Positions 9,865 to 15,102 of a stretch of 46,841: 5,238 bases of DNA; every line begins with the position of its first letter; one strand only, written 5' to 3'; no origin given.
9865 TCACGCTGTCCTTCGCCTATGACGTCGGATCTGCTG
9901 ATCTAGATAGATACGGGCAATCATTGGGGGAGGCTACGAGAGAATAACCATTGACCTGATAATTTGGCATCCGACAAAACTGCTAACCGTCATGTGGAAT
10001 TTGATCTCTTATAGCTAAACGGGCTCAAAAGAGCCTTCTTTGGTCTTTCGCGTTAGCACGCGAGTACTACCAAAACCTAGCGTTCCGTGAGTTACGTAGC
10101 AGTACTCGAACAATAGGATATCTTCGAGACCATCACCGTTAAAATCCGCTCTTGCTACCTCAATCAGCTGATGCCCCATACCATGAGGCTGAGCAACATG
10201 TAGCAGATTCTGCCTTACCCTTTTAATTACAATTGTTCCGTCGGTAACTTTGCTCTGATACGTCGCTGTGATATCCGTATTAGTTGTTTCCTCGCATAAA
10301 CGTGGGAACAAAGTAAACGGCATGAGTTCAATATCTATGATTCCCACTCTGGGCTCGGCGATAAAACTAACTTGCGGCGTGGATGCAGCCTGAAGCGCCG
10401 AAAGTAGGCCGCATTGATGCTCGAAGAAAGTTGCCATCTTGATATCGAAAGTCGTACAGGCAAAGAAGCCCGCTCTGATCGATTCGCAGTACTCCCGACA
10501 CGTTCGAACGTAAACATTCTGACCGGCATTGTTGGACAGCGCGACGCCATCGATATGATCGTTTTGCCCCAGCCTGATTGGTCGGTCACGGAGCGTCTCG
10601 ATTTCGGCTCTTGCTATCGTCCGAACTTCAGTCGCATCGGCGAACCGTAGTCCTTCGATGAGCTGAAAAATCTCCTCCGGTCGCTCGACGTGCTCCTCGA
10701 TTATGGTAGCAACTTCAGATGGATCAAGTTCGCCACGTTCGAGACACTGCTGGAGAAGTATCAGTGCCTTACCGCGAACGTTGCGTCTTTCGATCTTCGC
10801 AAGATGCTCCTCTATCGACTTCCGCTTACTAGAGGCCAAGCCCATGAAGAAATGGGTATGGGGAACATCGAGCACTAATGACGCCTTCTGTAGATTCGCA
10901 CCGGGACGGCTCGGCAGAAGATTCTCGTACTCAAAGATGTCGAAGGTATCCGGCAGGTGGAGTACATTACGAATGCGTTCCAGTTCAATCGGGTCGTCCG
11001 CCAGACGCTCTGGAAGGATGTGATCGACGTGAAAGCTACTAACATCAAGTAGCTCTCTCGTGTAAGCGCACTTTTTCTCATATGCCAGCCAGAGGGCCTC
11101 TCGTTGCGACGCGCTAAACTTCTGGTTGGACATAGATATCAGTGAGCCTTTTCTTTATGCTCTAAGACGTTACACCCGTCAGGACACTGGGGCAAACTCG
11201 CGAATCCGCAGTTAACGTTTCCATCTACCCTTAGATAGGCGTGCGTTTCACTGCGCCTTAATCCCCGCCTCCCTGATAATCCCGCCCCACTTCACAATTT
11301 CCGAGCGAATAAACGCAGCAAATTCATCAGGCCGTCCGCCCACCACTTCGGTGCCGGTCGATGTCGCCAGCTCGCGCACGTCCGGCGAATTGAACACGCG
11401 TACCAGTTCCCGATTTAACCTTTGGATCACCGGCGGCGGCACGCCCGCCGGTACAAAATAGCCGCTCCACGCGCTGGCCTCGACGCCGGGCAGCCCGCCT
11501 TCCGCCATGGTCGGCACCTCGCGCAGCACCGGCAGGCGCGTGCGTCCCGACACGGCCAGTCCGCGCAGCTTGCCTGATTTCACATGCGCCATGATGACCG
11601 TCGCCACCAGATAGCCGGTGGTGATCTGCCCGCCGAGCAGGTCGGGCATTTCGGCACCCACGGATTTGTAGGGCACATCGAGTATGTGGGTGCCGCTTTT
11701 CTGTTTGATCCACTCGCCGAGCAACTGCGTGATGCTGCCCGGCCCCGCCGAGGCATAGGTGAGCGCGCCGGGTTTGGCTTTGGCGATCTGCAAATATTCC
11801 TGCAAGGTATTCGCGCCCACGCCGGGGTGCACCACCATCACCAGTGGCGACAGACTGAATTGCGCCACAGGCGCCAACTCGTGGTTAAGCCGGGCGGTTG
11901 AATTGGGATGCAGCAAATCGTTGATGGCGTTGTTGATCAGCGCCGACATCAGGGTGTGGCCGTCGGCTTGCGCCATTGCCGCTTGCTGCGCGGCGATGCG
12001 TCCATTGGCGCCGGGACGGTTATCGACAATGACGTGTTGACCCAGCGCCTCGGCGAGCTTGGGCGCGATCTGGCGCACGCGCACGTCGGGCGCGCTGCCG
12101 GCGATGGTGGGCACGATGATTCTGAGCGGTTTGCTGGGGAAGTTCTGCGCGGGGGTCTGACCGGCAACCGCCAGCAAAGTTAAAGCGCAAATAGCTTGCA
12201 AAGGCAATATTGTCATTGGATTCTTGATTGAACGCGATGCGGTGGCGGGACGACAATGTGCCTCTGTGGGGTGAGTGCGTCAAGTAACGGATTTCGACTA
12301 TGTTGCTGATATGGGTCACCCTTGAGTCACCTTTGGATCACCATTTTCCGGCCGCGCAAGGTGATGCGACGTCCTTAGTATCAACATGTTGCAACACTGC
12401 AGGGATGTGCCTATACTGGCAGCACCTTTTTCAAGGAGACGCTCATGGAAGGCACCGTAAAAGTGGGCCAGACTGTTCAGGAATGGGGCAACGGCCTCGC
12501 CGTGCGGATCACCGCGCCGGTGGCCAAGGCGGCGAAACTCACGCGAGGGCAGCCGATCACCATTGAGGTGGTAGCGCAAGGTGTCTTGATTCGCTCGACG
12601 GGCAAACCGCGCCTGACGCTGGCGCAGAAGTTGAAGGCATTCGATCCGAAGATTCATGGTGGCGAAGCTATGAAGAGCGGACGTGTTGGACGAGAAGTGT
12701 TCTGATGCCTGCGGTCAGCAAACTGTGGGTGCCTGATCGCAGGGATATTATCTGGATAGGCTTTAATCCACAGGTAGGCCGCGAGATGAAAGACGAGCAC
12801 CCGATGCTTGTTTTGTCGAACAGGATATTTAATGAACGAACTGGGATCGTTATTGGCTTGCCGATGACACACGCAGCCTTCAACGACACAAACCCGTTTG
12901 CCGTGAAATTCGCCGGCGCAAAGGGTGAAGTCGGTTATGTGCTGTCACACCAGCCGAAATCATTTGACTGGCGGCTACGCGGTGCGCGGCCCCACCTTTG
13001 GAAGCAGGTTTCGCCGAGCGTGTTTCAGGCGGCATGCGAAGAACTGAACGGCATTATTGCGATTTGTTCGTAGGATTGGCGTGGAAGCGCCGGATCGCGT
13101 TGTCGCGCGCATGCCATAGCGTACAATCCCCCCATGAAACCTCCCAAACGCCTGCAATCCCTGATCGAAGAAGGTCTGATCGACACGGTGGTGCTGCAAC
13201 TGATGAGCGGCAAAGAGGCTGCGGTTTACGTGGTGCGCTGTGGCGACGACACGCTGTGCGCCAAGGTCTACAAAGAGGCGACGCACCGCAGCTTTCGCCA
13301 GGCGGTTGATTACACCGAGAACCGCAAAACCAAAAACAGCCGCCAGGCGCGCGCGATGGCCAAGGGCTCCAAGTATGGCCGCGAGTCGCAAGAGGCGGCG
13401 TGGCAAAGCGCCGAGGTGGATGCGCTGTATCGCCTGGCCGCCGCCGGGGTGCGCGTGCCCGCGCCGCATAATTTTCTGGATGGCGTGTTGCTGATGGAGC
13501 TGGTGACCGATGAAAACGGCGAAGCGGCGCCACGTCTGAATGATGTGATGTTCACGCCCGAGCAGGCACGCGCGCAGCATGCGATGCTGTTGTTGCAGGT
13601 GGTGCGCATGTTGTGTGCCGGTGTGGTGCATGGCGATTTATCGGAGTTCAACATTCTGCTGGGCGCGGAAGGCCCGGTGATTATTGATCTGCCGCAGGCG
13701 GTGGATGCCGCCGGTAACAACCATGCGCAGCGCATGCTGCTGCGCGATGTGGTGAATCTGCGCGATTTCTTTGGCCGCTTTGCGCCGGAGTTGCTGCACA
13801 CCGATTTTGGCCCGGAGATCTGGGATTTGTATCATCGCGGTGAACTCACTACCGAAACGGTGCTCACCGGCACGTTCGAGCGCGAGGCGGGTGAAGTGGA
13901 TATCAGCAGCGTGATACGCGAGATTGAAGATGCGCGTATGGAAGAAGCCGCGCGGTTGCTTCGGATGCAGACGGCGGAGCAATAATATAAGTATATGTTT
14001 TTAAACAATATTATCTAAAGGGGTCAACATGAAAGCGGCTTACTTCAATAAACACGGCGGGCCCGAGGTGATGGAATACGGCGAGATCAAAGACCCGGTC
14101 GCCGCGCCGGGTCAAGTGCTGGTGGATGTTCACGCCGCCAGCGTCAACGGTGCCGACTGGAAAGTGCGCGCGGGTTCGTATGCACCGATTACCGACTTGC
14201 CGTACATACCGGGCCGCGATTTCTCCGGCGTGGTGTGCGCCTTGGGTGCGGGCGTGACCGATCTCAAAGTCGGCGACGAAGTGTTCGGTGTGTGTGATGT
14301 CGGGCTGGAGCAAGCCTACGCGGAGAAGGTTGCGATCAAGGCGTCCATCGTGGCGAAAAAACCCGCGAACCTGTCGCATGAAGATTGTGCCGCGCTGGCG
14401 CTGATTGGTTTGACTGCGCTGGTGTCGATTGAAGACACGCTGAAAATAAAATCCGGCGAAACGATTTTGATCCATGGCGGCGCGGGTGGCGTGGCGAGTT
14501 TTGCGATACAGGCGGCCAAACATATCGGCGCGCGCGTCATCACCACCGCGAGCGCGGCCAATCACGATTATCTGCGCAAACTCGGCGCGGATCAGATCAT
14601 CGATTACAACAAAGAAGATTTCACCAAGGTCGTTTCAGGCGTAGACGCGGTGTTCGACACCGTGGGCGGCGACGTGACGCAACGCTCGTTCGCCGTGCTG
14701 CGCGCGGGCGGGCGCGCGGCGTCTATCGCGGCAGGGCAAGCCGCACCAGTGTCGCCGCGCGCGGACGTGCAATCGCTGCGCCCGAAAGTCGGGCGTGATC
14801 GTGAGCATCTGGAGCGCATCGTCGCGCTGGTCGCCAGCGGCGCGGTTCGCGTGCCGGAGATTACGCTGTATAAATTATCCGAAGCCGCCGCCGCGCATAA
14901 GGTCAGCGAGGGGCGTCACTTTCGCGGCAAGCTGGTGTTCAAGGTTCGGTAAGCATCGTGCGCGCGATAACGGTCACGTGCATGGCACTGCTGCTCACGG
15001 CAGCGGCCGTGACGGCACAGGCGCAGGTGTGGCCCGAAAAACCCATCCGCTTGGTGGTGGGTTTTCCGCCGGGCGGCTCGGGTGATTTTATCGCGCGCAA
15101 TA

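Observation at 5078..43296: A conserved 17-nt AT-rich word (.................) marks nine gene boundaries in a GC-rich window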

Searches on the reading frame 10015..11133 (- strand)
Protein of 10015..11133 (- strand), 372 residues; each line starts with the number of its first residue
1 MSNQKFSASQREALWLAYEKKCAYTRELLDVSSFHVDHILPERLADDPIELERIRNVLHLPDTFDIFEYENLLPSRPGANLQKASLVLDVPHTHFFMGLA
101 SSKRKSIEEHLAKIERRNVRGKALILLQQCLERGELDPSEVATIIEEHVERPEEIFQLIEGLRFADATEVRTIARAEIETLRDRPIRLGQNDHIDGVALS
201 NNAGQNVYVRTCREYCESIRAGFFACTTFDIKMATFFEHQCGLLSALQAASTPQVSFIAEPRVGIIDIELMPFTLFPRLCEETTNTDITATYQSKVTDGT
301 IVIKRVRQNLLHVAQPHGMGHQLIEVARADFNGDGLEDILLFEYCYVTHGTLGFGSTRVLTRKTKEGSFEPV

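Call 47: search_protein_families(library=pfam, proteins=[window:10015-11133:-])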
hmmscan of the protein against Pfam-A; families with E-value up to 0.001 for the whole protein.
window:10015-11133:- (372 aa): 0 families

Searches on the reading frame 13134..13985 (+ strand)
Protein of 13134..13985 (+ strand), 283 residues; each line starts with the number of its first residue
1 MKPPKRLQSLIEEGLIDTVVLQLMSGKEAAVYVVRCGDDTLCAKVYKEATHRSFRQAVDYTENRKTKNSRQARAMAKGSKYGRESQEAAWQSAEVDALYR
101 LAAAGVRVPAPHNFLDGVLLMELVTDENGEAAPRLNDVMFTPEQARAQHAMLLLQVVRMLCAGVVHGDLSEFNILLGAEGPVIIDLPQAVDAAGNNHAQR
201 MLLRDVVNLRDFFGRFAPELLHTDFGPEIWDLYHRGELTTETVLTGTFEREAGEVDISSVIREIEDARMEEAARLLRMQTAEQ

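Call 13: search_protein_families(library=pfam, proteins=[window:13134-13985:+])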
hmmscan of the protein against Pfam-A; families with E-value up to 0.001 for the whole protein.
window:13134-13985:+ (283 aa): 3 families
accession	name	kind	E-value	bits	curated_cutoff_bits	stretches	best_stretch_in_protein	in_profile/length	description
PF01163.29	RIO1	-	1.6e-41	142.4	22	1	31-220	2-181/187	RIO domain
PF01636.29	APH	-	3.3e-05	24.2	23.2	0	134-186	137-194/239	Phosphotransferase enzyme family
PF10707.15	YrbL-PhoP_reg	-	0.00078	19.6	31.5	0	119-179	80-140/185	PhoP regulatory network protein YrbL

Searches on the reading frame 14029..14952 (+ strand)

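Call 13: search_protein_families(library=pfam, proteins=[window:14029-14952:+])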
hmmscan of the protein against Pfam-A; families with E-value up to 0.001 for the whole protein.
window:14029-14952:+ (307 aa): 3 families
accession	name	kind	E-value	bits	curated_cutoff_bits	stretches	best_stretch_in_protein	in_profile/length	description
PF13602.12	ADH_zinc_N_2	-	2.5e-22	80.7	27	1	185-303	1-133/134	Zinc-binding dehydrogenase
PF08240.17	ADH_N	-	4.7e-18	65.8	23.5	1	27-112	2-103/104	Alcohol dehydrogenase GroES-like domain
PF00107.32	ADH_zinc_N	-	6.2e-18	65.4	31.8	1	154-240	1-95/129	Zinc-binding dehydrogenase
